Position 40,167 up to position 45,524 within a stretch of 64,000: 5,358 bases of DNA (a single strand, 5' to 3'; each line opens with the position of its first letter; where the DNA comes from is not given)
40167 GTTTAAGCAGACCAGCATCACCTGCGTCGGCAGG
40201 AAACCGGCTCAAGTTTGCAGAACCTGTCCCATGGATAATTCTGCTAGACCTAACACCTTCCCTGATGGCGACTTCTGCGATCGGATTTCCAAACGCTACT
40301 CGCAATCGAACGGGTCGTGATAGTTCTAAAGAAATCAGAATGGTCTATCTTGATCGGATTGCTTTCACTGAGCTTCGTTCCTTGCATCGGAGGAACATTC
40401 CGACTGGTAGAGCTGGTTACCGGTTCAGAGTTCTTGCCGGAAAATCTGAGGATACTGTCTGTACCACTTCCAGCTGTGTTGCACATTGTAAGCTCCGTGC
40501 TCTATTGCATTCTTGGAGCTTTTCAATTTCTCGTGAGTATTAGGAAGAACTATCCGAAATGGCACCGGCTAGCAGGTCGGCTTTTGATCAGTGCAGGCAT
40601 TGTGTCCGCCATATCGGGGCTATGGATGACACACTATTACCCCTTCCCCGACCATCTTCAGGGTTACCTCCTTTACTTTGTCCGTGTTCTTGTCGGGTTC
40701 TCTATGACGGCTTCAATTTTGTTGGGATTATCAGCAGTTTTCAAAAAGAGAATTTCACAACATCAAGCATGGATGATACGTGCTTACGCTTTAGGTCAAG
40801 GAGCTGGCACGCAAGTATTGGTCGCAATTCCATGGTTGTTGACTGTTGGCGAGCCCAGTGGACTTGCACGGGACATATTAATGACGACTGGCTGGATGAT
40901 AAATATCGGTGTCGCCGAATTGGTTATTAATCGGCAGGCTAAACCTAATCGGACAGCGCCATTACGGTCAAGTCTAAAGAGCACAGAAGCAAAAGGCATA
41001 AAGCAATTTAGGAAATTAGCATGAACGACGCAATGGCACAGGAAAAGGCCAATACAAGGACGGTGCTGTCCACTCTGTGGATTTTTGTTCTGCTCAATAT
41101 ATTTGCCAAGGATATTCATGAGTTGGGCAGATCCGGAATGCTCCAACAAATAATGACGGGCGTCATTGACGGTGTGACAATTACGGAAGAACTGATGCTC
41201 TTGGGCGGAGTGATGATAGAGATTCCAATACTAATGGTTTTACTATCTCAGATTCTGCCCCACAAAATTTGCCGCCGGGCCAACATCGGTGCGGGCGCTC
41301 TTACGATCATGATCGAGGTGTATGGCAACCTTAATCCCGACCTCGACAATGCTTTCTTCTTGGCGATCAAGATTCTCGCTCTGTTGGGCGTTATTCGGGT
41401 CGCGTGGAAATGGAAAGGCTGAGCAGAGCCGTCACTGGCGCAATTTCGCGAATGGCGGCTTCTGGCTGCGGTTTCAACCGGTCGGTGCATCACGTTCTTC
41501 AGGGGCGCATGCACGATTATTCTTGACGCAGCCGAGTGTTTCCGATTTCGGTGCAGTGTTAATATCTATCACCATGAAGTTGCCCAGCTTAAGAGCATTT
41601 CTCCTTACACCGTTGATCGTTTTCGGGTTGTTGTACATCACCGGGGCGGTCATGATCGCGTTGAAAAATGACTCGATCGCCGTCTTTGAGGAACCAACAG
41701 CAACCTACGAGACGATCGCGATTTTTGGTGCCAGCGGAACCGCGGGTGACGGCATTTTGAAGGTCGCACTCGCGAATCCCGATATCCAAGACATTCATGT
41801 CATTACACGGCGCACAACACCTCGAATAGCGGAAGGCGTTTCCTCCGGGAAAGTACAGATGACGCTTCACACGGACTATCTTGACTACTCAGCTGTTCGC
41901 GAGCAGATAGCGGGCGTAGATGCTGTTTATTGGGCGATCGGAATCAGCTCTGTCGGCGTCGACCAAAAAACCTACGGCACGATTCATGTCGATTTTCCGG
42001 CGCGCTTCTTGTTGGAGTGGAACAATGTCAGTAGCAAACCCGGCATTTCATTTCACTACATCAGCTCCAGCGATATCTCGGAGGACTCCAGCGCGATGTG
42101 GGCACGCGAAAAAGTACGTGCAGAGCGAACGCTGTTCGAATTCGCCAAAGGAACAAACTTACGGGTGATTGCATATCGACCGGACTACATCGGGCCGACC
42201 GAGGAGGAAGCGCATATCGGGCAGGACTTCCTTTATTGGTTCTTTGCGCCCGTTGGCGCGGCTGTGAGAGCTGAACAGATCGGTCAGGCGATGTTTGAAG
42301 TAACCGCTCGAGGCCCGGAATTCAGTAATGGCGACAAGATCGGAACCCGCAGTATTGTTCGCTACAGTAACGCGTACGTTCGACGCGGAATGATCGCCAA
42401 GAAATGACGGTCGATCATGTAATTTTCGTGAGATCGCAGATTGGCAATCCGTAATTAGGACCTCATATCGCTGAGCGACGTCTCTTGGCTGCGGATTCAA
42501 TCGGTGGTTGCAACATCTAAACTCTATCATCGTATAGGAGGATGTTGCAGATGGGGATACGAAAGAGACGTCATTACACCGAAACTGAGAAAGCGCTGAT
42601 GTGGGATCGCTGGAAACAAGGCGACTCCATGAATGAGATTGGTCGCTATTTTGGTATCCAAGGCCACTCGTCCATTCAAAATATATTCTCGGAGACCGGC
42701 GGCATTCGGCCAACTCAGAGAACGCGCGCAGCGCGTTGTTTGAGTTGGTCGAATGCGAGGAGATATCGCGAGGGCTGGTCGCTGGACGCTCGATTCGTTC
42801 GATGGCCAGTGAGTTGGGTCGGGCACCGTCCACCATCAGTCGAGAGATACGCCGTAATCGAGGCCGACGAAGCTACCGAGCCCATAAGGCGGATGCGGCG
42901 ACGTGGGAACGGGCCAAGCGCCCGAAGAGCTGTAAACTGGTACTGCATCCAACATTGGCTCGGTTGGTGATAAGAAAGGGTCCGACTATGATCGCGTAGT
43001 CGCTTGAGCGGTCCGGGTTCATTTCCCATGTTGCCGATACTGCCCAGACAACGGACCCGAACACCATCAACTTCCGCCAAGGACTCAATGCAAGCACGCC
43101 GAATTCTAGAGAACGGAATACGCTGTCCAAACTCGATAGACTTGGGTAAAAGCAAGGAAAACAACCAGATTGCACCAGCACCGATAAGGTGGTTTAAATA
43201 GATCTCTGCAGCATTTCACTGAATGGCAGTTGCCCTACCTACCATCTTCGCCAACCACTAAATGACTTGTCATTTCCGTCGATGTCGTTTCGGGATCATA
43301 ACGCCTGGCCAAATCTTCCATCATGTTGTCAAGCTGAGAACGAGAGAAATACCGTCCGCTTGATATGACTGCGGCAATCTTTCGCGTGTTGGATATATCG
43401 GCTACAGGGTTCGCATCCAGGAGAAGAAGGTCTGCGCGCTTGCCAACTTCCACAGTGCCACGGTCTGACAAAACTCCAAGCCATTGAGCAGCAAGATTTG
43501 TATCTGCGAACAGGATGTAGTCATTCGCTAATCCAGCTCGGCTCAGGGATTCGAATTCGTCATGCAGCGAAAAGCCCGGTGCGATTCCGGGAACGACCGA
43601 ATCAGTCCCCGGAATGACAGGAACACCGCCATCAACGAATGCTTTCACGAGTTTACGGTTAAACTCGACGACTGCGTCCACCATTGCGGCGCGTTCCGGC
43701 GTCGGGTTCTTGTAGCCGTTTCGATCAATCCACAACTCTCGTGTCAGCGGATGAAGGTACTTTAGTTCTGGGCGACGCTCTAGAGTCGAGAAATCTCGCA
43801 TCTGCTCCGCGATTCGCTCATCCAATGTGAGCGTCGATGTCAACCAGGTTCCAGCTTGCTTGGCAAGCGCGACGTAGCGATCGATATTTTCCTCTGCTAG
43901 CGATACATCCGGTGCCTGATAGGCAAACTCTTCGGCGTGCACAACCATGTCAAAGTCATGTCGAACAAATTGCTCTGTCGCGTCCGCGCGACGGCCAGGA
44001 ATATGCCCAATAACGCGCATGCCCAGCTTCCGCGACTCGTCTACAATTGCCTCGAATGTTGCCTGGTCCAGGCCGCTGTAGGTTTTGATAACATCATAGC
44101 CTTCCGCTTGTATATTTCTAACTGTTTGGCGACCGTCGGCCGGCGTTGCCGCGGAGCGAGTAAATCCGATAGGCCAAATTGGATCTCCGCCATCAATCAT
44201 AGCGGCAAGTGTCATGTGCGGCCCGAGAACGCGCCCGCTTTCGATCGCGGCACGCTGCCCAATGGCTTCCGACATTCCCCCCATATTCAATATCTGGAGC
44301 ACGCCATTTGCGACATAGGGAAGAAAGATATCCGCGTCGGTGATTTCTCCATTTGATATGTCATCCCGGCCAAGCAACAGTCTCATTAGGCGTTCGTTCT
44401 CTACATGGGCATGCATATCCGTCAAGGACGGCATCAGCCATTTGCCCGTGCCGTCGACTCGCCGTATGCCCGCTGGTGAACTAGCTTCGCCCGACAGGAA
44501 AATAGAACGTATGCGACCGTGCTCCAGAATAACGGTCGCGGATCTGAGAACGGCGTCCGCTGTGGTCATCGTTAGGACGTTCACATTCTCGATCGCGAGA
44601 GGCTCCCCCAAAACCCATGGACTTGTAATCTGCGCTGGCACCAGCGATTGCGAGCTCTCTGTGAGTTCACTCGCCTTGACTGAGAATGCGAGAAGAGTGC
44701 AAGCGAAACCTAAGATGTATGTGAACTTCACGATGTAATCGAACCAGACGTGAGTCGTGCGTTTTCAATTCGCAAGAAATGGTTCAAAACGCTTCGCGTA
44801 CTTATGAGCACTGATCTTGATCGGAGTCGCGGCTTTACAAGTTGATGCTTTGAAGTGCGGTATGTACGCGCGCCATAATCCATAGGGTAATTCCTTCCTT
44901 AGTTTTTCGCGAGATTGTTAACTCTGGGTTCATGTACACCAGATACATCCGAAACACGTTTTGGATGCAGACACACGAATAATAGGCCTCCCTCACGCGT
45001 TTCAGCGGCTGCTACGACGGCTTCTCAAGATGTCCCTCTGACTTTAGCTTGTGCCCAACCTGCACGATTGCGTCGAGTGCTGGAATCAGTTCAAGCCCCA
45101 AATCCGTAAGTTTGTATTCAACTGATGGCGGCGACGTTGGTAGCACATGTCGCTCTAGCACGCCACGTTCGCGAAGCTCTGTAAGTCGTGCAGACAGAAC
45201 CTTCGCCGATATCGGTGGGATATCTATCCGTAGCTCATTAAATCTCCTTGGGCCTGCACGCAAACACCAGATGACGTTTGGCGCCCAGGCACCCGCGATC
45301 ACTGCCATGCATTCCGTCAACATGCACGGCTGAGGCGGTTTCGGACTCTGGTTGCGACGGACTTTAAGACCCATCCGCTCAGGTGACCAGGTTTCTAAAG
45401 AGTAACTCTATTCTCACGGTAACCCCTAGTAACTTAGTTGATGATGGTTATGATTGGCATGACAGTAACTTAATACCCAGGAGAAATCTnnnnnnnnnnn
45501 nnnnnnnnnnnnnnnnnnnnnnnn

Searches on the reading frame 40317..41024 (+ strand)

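Call 29: search_protein_families(library=pfam, proteins=[window:40317-41024:+], max_evalue=0.001)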
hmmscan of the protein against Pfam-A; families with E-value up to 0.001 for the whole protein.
window:40317-41024:+ (235 aa): 2 families
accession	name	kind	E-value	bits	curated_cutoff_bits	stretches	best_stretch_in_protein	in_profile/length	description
PF10067.14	DUF2306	-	2.4e-38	132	31.6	1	54-204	2-147/147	Predicted membrane protein (DUF2306)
PF04238.17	DUF420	-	0.00071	20.3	30.5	0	54-103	77-125/130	Protein of unknown function (DUF420)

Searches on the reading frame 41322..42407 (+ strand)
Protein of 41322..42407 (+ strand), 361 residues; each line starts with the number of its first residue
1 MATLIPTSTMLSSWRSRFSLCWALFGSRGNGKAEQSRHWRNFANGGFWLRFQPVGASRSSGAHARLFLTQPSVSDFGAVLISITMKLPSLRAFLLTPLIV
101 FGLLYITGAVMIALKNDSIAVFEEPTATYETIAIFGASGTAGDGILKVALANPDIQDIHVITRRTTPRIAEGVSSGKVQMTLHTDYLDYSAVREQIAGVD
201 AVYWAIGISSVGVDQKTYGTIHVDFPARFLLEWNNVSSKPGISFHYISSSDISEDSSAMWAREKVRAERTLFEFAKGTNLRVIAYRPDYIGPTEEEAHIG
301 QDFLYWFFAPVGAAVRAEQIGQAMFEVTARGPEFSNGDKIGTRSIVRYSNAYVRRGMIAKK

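Call 29: search_protein_families(library=pfam, proteins=[window:41322-42407:+], max_evalue=0.001)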
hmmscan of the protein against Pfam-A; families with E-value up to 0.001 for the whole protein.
window:41322-42407:+ (361 aa): 2 families
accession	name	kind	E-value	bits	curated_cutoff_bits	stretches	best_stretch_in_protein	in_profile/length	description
PF13460.12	NAD_binding_10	-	0.00043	20.6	27.2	1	136-211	1-73/184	NAD(P)H-binding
PF05368.20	NmrA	-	0.0007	19.7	27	1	130-209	3-80/298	NmrA-like family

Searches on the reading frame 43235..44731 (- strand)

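Call 29: search_protein_families(library=pfam, proteins=[window:43235-44731:-], max_evalue=0.001)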
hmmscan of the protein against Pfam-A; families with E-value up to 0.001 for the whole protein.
window:43235-44731:- (498 aa): 2 families
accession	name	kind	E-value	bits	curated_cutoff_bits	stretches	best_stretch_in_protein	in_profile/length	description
PF01979.26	Amidohydro_1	-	4.5e-11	43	25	1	99-460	2-343/345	Amidohydrolase family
PF07969.17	Amidohydro_3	-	2.2e-06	27.9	29.7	0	410-444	416-450/472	Amidohydrolase family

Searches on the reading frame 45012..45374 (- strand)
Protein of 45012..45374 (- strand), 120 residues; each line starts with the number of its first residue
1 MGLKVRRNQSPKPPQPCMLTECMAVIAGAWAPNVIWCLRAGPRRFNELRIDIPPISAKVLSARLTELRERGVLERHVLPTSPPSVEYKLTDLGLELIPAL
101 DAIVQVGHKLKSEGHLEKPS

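Call 51: search_protein_families(library=pfam, proteins=[window:45012-45374:-], max_evalue=0.01)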
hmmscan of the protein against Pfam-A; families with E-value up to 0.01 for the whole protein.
window:45012-45374:- (120 aa): 1 family
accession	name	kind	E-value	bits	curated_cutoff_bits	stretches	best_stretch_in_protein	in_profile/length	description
PF01638.23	HxlR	-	3.8e-22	78.4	20.8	1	25-111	1-87/91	HxlR-like helix-turn-helix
